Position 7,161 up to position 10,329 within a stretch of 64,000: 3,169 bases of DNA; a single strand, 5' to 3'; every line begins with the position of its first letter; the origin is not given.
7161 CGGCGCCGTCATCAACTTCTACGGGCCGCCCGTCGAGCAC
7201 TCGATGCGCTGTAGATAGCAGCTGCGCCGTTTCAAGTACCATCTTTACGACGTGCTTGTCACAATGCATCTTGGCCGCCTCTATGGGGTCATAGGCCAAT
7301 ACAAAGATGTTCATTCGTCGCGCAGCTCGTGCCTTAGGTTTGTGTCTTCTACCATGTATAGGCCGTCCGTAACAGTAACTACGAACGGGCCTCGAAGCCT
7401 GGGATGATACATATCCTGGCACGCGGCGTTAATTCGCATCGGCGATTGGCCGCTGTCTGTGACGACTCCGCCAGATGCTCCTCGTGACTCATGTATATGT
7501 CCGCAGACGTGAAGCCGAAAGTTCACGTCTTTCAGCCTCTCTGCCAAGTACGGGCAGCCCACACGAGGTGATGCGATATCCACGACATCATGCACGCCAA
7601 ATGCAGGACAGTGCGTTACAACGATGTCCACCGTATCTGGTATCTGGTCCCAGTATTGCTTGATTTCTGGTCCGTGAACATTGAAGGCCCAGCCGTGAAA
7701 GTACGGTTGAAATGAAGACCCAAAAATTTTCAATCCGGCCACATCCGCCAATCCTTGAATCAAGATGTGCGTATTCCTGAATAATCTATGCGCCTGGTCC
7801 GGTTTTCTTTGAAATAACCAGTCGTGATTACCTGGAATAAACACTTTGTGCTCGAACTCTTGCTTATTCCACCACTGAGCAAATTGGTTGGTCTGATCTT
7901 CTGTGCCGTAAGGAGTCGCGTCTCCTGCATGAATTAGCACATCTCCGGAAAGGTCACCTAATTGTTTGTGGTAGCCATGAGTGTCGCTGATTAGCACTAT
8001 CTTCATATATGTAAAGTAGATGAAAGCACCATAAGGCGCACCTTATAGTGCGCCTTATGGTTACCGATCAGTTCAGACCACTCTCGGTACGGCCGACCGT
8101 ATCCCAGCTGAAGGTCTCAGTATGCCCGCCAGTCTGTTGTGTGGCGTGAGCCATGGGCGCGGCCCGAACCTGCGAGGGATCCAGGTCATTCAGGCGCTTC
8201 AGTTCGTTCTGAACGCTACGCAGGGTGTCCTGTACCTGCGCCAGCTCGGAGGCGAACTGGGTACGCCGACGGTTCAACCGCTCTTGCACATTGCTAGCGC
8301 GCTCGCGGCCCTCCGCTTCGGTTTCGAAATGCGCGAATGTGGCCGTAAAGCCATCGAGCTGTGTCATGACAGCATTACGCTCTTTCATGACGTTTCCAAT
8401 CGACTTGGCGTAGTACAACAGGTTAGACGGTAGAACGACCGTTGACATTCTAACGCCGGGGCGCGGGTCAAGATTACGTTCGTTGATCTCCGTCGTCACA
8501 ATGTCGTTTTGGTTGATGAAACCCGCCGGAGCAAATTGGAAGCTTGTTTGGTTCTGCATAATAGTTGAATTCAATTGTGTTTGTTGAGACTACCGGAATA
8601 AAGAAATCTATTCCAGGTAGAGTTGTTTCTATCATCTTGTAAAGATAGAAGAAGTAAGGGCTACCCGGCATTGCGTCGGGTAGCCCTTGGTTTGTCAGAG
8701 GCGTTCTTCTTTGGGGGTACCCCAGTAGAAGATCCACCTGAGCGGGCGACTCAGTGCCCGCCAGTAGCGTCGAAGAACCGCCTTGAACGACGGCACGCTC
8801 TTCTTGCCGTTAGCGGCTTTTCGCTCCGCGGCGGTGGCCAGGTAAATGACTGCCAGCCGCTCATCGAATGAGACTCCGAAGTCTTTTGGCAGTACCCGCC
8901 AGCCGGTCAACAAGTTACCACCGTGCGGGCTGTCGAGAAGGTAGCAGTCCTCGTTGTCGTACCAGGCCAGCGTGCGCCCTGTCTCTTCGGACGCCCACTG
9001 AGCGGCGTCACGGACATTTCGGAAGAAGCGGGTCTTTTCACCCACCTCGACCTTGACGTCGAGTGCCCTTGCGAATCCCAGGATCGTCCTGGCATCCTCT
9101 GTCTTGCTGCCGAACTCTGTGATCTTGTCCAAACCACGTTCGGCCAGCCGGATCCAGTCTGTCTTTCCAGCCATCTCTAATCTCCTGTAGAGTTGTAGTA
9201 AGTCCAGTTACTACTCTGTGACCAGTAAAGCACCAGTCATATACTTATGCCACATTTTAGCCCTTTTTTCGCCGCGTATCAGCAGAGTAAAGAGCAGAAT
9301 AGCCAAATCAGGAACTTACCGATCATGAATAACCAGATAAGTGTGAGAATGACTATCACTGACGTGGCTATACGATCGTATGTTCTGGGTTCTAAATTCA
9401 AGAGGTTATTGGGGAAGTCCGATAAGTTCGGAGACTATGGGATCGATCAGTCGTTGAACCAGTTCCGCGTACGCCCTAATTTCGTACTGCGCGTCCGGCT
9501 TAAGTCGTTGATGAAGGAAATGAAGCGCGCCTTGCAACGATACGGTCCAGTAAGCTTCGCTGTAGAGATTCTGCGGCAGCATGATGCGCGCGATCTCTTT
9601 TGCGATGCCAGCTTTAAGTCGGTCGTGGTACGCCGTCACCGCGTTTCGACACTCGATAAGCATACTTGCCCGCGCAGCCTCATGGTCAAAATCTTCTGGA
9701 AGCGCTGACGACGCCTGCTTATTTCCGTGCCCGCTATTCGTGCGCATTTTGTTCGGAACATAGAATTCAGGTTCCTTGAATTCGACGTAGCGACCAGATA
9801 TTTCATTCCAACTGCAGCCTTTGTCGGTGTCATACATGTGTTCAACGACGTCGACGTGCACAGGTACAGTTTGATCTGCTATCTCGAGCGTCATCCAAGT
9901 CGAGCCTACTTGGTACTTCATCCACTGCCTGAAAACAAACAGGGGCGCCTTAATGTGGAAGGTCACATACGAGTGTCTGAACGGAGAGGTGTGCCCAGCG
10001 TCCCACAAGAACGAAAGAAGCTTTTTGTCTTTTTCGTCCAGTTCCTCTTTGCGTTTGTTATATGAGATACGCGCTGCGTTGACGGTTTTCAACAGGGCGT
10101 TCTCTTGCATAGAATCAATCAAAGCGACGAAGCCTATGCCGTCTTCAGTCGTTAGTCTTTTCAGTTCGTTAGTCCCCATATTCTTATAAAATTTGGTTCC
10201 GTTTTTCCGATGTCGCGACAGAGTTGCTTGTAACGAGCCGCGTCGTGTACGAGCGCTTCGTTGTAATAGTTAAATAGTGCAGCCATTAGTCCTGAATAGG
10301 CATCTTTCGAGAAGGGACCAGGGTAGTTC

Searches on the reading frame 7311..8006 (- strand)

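Call 68: search_protein_families(library=pfam, proteins=[window:7311-8006:-], max_evalue=0.001)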
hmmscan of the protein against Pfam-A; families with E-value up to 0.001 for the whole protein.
window:7311-8006:- (231 aa): 2 families
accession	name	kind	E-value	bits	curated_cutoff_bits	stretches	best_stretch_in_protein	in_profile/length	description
PF00149.33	Metallophos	-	1.1e-12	49.2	21.5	1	1-173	1-190/191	Calcineurin-like phosphoesterase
PF12850.12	Metallophos_2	-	2.2e-06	28.2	27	1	1-174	1-119/154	Calcineurin-like phosphoesterase superfamily domain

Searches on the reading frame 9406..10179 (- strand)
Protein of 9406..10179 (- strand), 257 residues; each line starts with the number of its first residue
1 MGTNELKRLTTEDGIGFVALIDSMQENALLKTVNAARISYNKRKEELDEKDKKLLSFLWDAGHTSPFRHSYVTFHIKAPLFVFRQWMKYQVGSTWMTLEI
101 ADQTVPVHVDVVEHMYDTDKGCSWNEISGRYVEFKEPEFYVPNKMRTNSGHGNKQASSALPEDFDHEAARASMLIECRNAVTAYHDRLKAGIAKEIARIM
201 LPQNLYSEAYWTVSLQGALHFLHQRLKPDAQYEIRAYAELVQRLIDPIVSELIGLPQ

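Call 68: search_protein_families(library=pfam, proteins=[window:9406-10179:-], max_evalue=0.001)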
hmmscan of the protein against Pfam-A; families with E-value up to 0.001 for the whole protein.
window:9406-10179:- (257 aa): 1 family
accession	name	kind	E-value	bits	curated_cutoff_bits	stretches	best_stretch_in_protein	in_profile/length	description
PF02511.20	Thy1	-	6.1e-40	137.5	24.8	2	120-245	78-185/191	Thymidylate synthase complementing protein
